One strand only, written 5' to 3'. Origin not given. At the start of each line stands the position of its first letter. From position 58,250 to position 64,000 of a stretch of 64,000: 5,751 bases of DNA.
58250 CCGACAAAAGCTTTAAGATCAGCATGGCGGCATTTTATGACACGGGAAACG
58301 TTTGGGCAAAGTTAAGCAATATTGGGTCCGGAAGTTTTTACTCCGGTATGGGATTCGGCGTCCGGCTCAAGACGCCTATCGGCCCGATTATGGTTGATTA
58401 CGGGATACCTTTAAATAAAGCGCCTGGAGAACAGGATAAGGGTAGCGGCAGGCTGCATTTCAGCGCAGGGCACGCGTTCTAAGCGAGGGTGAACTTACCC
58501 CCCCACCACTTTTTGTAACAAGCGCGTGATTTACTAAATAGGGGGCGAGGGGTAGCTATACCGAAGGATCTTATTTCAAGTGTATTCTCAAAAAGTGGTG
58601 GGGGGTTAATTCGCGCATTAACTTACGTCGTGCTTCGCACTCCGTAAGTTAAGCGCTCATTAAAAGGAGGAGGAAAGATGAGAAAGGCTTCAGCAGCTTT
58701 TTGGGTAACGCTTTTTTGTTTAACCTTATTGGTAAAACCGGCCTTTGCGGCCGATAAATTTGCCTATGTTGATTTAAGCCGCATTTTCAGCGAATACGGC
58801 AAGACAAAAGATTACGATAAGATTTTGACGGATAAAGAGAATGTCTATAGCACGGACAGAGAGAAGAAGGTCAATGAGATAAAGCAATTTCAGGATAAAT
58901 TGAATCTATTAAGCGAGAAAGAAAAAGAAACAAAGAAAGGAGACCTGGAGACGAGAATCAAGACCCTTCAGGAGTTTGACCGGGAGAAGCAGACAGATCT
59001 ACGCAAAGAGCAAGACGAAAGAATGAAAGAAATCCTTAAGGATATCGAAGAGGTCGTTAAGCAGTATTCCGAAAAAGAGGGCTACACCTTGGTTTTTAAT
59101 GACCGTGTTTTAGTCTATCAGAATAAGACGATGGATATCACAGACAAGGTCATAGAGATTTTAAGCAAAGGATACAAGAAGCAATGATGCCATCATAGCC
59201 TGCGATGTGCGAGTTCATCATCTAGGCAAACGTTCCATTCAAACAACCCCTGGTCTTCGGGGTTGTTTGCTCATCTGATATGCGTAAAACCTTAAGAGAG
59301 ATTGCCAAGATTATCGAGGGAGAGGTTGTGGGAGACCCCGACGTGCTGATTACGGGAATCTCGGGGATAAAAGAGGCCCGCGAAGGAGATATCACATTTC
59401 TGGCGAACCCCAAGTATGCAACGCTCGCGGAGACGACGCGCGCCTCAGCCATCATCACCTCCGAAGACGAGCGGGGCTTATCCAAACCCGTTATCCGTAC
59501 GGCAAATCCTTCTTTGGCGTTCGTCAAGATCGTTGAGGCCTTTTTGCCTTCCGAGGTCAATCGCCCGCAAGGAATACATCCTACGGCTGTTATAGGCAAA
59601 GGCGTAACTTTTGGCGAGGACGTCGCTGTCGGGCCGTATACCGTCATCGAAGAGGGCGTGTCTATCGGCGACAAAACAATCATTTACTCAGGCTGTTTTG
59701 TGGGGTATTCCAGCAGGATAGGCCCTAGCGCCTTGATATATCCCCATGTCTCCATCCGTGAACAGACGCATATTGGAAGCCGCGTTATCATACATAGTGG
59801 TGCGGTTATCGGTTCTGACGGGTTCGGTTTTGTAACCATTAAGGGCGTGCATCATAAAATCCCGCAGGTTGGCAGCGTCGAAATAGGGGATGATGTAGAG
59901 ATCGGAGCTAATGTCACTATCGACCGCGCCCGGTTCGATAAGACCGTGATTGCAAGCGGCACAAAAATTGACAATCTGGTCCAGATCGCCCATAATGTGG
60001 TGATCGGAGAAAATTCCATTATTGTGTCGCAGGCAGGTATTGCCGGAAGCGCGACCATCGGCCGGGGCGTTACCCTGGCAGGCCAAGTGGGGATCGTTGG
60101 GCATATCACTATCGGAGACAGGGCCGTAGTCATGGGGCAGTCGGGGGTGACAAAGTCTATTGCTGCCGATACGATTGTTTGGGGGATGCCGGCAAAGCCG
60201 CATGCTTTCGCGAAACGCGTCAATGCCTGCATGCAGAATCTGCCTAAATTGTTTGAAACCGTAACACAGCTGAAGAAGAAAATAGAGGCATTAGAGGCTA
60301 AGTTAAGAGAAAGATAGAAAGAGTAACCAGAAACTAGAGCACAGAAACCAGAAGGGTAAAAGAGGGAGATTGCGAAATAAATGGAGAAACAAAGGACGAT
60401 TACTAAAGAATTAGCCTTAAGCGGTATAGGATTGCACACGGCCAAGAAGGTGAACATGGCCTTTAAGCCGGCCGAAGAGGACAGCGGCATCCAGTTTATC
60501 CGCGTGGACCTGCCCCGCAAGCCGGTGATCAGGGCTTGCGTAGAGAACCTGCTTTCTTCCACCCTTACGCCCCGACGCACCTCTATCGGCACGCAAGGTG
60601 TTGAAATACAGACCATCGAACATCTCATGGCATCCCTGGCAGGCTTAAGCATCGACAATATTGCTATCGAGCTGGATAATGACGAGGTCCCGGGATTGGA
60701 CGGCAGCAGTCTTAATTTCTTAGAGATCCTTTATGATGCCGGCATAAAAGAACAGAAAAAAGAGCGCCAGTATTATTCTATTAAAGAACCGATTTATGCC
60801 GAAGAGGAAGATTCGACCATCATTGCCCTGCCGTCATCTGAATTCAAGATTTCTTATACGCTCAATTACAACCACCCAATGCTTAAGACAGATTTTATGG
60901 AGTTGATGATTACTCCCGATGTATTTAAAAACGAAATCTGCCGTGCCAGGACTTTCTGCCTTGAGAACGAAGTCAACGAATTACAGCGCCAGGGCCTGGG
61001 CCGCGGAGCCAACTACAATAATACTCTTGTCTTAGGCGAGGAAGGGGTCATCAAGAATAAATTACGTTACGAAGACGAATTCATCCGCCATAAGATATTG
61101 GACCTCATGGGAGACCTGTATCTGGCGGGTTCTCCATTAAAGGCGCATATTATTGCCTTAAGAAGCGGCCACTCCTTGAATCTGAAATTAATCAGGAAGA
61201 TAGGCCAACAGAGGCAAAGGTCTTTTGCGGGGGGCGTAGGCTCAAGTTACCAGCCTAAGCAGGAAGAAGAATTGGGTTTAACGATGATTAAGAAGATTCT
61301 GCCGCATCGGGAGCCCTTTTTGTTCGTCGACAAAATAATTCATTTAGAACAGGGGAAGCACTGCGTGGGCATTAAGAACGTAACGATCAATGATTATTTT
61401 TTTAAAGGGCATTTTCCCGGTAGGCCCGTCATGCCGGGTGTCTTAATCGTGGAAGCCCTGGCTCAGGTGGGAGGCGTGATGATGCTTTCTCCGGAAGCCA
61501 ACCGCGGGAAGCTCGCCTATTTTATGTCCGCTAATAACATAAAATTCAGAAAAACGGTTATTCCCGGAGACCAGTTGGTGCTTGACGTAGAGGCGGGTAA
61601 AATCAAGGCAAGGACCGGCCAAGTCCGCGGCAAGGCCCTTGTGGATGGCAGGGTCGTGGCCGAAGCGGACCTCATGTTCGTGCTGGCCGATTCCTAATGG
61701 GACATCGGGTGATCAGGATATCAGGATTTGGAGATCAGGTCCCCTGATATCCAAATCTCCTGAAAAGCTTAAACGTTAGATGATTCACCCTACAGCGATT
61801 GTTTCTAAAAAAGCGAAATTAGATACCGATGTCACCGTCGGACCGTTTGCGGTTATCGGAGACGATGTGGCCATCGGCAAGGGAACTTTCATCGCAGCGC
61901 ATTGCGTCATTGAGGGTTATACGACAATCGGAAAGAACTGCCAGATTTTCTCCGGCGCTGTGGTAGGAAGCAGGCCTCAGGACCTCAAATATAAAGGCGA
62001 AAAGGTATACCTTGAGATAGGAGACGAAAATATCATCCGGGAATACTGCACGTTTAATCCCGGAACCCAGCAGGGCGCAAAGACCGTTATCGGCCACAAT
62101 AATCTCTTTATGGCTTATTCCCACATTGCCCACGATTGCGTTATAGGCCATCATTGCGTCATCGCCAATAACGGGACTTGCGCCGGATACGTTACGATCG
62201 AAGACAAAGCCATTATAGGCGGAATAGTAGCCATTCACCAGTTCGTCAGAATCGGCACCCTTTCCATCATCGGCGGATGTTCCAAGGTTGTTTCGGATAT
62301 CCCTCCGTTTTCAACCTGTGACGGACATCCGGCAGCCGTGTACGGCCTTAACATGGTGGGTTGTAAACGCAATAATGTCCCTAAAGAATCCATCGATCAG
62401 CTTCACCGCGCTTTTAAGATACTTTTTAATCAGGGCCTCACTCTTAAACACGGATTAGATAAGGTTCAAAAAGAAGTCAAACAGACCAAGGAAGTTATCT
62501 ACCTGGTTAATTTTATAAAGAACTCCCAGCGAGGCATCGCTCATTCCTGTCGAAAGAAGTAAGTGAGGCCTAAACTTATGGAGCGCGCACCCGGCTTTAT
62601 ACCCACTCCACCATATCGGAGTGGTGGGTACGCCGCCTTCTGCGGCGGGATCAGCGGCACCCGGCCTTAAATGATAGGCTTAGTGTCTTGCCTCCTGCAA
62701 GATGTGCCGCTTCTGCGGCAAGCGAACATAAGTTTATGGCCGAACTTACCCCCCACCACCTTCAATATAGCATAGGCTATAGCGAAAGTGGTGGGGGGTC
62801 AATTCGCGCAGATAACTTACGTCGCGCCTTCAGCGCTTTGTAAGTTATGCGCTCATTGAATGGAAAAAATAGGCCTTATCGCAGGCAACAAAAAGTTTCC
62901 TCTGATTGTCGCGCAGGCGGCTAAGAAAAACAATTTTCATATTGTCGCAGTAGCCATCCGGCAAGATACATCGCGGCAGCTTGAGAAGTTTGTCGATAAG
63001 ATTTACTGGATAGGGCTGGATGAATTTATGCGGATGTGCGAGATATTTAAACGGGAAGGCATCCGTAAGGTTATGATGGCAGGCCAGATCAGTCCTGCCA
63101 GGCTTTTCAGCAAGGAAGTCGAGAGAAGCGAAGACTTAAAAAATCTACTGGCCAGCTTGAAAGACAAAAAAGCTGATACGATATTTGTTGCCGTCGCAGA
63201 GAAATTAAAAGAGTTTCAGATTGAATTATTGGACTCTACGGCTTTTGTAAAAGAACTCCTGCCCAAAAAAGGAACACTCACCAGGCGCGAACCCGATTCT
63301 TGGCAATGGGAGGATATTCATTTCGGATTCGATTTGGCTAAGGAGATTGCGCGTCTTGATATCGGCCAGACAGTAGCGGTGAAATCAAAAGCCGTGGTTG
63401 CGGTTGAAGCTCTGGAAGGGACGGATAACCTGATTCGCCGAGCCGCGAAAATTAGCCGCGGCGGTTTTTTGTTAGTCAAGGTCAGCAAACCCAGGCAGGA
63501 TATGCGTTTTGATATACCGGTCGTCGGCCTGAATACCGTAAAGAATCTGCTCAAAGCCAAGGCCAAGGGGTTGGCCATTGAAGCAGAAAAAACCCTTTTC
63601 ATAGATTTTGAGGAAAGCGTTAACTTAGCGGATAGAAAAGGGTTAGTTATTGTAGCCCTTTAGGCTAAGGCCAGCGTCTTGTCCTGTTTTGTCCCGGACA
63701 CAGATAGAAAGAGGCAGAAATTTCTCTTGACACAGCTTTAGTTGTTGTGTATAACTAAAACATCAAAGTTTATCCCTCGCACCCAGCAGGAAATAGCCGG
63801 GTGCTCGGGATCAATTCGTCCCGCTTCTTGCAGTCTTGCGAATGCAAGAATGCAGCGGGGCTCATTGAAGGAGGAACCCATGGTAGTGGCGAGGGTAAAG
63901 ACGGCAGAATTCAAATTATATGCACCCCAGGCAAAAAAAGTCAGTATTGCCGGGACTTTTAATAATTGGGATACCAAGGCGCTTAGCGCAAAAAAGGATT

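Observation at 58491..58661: Conserved two-hairpin 5'-UTR architecture: hairpin1 - YAATTCG - hairpin2 - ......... - start, upstream of skp, lpxI and a CBM48 gene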

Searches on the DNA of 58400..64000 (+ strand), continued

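Call 67: search_with_rna_model(model_id=R1, sources=[L163, L164, L165, L166, L167, L168, L169, L170, L171, L172, L173, L174, L175, L176, L177, L178, L179, L180], max_evalue=1)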
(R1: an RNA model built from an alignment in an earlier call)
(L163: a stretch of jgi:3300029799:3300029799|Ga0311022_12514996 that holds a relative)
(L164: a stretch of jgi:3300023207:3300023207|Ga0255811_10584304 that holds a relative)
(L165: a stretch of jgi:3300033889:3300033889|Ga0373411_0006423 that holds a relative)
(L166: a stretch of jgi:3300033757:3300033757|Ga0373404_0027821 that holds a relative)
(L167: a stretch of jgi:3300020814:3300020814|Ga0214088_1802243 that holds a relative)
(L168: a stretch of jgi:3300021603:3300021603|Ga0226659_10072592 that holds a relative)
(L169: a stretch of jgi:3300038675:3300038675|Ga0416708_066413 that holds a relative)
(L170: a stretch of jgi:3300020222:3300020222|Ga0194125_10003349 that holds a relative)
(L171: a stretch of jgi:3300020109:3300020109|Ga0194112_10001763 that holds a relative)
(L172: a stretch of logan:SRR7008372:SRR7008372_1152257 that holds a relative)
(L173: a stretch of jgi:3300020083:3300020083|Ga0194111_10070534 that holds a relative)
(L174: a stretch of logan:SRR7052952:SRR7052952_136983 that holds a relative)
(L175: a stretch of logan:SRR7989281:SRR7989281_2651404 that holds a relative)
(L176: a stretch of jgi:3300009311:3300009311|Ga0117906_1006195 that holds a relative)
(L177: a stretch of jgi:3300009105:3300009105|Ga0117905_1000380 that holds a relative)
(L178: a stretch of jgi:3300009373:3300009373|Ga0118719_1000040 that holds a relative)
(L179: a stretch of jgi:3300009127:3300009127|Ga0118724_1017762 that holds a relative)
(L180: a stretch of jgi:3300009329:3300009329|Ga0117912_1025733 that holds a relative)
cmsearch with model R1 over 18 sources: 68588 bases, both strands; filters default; matches with E-value up to 1: 48.
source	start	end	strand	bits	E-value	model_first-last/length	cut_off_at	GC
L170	2453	2515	+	66.1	3.7e-13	1-65/65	no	0.43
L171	2453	2515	+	66.1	3.7e-13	1-65/65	no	0.43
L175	66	128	+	66.1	3.7e-13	1-65/65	no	0.43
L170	3251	3315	+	65.3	5.6e-13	1-65/65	no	0.43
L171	3251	3315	+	65.3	5.6e-13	1-65/65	no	0.43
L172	444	508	+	65.3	5.6e-13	1-65/65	no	0.43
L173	667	731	+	65.3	5.6e-13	1-65/65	no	0.43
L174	772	836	+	65.3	5.6e-13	1-65/65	no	0.43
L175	864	928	+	65.3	5.6e-13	1-65/65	no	0.43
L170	2334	2405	-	54.1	2.3e-10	1-65/65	no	0.44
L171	2334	2405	-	54.1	2.3e-10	1-65/65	no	0.44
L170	2926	2988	-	46.4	1.4e-08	1-65/65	no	0.44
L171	2926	2988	-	46.4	1.4e-08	1-65/65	no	0.44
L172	119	181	-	46.4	1.4e-08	1-65/65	no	0.44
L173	342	404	-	46.4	1.4e-08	1-65/65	no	0.44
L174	447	509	-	46.4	1.4e-08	1-65/65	no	0.44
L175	539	601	-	46.4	1.4e-08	1-65/65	no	0.44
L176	2852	2921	-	43.5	6.3e-08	1-65/65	no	0.47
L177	2852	2921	-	43.5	6.3e-08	1-65/65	no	0.47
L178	2852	2921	-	43.5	6.3e-08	1-65/65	no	0.47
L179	1345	1414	-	43.5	6.3e-08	1-65/65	no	0.47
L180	1303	1372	-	43.5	6.3e-08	1-65/65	no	0.47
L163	2918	2985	+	41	2.5e-07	1-65/65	no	0.44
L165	1427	1494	+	41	2.5e-07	1-65/65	no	0.44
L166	1170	1237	+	41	2.5e-07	1-65/65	no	0.44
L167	1631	1698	+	41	2.5e-07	1-65/65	no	0.44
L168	1478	1545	+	41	2.5e-07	1-65/65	no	0.44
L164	2519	2586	+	37.7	1.4e-06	1-65/65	no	0.46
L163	1881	1945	-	36.5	2.7e-06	1-65/65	no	0.34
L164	1482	1546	-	36.5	2.7e-06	1-65/65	no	0.34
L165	390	454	-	36.5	2.7e-06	1-65/65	no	0.34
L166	133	197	-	36.5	2.7e-06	1-65/65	no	0.34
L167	594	658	-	36.5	2.7e-06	1-65/65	no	0.34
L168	441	505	-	36.5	2.7e-06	1-65/65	no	0.34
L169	504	568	-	36.5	2.7e-06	1-65/65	no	0.34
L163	2204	2279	+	33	1.7e-05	1-65/65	no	0.49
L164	1805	1880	+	33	1.7e-05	1-65/65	no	0.49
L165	713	788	+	33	1.7e-05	1-65/65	no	0.49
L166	456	531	+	33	1.7e-05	1-65/65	no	0.49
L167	917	992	+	33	1.7e-05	1-65/65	no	0.49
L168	764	839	+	33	1.7e-05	1-65/65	no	0.49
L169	827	902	+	33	1.7e-05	1-65/65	no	0.49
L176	3245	3336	+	27.3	0.00035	1-65/65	no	0.4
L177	3245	3336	+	27.3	0.00035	1-65/65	no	0.4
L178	3245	3336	+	27.3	0.00035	1-65/65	no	0.4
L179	1738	1829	+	27.3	0.00035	1-65/65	no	0.4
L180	1696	1787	+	27.3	0.00035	1-65/65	no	0.4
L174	1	36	+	19.6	0.022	27-65/65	5'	0.42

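Call 74: search_with_rna_model(model_id=R1, sources=[L181, L182, L183, L184, L185, L186, L187, L188, L189, L190, L191, L192], max_evalue=1)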
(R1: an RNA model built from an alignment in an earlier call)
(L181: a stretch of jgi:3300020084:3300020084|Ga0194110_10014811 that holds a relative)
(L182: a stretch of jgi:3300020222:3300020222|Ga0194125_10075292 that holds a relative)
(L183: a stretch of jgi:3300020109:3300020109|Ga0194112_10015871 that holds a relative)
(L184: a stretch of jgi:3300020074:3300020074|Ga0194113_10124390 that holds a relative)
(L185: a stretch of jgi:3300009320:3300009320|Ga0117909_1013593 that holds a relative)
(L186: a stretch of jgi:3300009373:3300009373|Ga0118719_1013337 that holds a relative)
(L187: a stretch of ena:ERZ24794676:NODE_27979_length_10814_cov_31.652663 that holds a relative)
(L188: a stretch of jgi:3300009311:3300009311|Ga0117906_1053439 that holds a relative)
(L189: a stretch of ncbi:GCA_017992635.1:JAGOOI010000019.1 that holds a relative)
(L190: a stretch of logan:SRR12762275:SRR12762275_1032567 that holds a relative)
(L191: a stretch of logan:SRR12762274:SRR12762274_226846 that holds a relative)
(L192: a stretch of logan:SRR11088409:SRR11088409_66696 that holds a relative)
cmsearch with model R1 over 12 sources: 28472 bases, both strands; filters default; matches with E-value up to 1: 20.
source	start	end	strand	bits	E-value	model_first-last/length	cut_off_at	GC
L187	1751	1824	+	65.4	2.2e-13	1-65/65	no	0.46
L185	1751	1815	+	65.2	2.5e-13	1-65/65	no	0.38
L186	1751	1815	+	65.2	2.5e-13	1-65/65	no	0.38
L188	1250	1314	+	65.2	2.5e-13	1-65/65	no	0.38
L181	973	1036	-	48.9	1.5e-09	1-65/65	no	0.38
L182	1422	1485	-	48.9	1.5e-09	1-65/65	no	0.38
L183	487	550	-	48.9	1.5e-09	1-65/65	no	0.38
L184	1295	1358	-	48.9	1.5e-09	1-65/65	no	0.38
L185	1426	1488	-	47.3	3.5e-09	1-65/65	no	0.35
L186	1426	1488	-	47.3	3.5e-09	1-65/65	no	0.35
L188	925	987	-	47.3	3.5e-09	1-65/65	no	0.35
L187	1426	1488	-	37.5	6.6e-07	1-65/65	no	0.35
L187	2140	2193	+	23.2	0.0013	8-58/65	no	0.31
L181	1296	1374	+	17.6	0.026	1-65/65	no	0.52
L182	1745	1823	+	17.6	0.026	1-65/65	no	0.52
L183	810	888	+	17.6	0.026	1-65/65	no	0.52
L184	1618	1696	+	17.6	0.026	1-65/65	no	0.52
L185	1754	1811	-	15.2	0.093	5-62/65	no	0.38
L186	1754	1811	-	15.2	0.093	5-62/65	no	0.38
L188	1253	1310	-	15.2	0.093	5-62/65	no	0.38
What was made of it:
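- Tried and rejected: It has no arms and therefore lies outside the family (call 74).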
